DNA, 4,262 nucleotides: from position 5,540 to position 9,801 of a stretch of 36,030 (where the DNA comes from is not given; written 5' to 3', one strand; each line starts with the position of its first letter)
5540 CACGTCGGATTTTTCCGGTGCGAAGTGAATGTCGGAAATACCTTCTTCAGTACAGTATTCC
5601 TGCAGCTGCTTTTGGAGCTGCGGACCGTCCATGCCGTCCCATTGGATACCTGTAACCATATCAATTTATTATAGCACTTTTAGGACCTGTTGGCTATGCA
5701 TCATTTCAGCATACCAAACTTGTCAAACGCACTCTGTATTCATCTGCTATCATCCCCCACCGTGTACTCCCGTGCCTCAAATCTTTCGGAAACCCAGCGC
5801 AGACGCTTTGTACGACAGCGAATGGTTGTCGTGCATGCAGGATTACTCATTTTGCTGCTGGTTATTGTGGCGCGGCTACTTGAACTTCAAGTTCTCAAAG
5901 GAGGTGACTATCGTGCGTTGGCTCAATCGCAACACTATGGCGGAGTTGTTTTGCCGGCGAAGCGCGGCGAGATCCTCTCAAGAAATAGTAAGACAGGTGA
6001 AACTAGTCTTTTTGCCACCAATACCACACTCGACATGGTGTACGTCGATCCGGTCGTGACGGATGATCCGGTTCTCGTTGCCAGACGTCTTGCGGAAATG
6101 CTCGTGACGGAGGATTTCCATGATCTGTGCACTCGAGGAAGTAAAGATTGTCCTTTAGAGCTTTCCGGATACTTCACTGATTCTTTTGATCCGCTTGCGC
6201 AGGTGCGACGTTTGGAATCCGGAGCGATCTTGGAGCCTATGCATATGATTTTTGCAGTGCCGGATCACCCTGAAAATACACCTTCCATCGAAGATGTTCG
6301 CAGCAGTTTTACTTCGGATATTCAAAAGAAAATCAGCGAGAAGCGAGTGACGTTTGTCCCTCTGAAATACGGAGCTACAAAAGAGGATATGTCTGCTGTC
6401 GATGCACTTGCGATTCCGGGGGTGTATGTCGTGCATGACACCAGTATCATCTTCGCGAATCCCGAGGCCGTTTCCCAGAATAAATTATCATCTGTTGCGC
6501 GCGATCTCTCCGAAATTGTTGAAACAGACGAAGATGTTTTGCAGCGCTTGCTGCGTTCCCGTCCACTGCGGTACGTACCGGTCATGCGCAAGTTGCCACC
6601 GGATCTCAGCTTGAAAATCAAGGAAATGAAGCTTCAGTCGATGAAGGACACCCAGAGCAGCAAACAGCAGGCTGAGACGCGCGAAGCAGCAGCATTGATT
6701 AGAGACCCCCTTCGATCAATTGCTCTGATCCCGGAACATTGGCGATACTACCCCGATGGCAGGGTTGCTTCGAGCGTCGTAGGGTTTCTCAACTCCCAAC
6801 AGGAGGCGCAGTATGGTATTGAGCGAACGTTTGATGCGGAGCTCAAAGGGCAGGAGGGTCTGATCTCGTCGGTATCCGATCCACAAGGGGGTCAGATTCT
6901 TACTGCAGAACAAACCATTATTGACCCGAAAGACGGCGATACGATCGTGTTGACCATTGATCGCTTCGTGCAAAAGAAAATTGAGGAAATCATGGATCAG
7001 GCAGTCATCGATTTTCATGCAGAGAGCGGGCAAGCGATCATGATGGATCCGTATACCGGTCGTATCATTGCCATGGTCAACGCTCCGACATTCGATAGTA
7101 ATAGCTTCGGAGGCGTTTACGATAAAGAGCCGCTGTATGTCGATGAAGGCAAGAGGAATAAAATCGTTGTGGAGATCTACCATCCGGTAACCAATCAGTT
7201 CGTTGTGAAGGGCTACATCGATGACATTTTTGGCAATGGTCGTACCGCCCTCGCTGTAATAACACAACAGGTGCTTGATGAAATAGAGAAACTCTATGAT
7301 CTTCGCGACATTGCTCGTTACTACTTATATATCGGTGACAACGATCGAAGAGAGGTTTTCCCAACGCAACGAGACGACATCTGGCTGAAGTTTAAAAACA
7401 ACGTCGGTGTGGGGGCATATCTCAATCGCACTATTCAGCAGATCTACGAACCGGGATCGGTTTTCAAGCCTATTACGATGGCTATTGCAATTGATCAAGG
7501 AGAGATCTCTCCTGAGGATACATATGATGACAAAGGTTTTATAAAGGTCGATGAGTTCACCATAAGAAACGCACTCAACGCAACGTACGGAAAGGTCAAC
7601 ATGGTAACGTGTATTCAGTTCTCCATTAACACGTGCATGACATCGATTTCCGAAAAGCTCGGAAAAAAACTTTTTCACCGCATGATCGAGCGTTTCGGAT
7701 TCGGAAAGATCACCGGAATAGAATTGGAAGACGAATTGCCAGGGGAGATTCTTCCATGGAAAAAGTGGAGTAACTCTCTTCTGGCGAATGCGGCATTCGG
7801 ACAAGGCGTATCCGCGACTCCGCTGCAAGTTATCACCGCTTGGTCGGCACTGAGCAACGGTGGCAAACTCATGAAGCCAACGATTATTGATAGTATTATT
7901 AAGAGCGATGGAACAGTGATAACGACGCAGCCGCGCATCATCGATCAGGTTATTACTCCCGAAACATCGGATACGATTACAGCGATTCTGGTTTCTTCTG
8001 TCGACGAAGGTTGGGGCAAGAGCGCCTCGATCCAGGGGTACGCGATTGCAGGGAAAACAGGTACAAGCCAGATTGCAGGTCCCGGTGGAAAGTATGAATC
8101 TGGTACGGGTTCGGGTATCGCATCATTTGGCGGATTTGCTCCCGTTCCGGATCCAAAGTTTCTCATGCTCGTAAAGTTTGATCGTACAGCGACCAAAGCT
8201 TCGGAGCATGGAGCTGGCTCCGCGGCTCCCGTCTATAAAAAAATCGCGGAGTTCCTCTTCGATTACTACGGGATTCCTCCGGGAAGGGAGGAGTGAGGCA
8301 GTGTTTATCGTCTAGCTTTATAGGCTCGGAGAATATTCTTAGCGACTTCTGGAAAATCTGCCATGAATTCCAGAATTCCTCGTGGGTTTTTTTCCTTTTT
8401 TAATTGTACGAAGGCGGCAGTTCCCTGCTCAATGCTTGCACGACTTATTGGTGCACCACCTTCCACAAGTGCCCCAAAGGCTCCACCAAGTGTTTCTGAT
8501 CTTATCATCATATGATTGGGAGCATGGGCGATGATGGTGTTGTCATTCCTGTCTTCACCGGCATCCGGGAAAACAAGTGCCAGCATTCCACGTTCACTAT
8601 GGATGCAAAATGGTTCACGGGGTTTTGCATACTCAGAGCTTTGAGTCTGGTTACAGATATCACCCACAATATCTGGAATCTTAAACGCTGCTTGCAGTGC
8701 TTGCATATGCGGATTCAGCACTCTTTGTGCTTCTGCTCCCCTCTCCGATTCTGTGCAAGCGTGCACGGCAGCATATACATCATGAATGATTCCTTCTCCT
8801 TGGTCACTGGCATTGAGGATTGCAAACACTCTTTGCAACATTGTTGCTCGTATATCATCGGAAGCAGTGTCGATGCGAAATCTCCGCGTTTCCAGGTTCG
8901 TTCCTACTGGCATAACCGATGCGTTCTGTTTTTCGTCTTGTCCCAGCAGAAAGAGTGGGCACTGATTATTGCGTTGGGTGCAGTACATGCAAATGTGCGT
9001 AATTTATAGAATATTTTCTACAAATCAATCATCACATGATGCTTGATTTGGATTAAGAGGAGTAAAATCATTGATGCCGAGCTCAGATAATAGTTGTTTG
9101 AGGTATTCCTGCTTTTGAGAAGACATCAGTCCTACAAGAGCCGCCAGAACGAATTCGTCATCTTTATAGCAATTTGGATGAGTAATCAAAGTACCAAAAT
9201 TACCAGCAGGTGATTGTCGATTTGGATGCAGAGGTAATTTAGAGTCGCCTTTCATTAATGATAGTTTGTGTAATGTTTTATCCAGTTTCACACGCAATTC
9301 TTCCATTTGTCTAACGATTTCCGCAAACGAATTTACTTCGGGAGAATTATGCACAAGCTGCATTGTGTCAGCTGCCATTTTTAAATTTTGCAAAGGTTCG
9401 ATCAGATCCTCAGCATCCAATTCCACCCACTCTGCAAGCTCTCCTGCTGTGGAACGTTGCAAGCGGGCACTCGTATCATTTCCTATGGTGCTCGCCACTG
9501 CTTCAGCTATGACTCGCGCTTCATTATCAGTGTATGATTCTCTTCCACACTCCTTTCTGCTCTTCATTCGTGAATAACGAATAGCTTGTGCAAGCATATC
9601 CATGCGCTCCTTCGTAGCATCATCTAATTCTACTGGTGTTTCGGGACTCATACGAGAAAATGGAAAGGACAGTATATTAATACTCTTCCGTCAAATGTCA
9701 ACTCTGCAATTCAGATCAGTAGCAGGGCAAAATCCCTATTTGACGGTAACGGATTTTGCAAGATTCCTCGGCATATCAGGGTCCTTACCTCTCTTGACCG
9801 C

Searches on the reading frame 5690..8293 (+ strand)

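Call 22: search_protein_families(library=pfam, proteins=[window:5690-8293:+], max_evalue=0.001)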
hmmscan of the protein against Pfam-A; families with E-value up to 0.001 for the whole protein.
window:5690-8293:+ (868 aa): 3 families
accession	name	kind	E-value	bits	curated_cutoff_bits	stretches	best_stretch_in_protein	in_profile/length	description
PF00905.27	Transpeptidase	-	1.4e-64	218.6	22.1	1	570-853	24-298/299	Penicillin binding protein transpeptidase domain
PF03717.20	PBP_dimer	-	9.7e-11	42.8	24.4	1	256-403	28-176/180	Penicillin-binding Protein dimerisation domain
PF21922.1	PBP_dimer_2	-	0.00017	22.2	27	1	351-389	24-61/83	Penicillin binding protein A dimerisation domain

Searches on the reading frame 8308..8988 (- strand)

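Call 22: search_protein_families(library=pfam, proteins=[window:8308-8988:-], max_evalue=0.001)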
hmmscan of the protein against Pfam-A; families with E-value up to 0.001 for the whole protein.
window:8308-8988:- (227 aa): 0 families

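Call 31: search_protein_families(library=pfam, proteins=[window:8308-8988:-], max_evalue=1)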
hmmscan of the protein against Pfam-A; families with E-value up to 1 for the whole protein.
window:8308-8988:- (227 aa): 1 family
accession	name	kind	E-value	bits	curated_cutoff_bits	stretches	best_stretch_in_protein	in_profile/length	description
PF06807.19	Clp1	-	0.18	12.7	27.9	1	15-94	18-95/113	Pre-mRNA cleavage complex II protein Clp1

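Call 83: search_protein_families(library=ncbifam, proteins=[window:8308-8988:-], max_evalue=0.01)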
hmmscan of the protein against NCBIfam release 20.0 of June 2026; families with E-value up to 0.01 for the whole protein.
window:8308-8988:- (227 aa): 0 families

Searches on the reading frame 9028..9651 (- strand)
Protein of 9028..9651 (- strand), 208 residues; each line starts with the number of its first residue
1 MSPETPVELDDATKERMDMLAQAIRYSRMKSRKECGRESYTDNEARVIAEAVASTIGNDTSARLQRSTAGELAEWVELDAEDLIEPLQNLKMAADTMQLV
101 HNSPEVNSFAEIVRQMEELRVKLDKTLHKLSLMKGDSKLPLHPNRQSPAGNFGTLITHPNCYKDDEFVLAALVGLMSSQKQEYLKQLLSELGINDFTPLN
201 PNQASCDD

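Call 22: search_protein_families(library=pfam, proteins=[window:9028-9651:-], max_evalue=0.001)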
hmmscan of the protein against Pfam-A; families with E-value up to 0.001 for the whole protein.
window:9028-9651:- (208 aa): 0 families

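Call 31: search_protein_families(library=pfam, proteins=[window:9028-9651:-], max_evalue=1)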
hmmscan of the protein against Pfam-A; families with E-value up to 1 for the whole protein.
window:9028-9651:- (208 aa): 4 families
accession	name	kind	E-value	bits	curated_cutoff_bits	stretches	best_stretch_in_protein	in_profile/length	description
PF07476.17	MAAL_C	-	0.0036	16.9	27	1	10-132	22-142/249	Methylaspartate ammonia-lyase C-terminus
PF14078.11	DUF4259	-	0.052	14.8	22.8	1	8-90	19-102/133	Domain of unknown function (DUF4259)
PF24434.1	DUF7557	-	0.089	12.7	25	1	5-21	2-18/45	Family of unknown function (DUF7557)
PF01464.25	SLT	-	0.18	11.8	21.3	1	64-103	43-82/117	Transglycosylase SLT domain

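Call 83: search_protein_families(library=ncbifam, proteins=[window:9028-9651:-], max_evalue=0.01)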
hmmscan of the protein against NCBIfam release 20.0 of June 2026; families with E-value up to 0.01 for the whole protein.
window:9028-9651:- (208 aa): 0 families
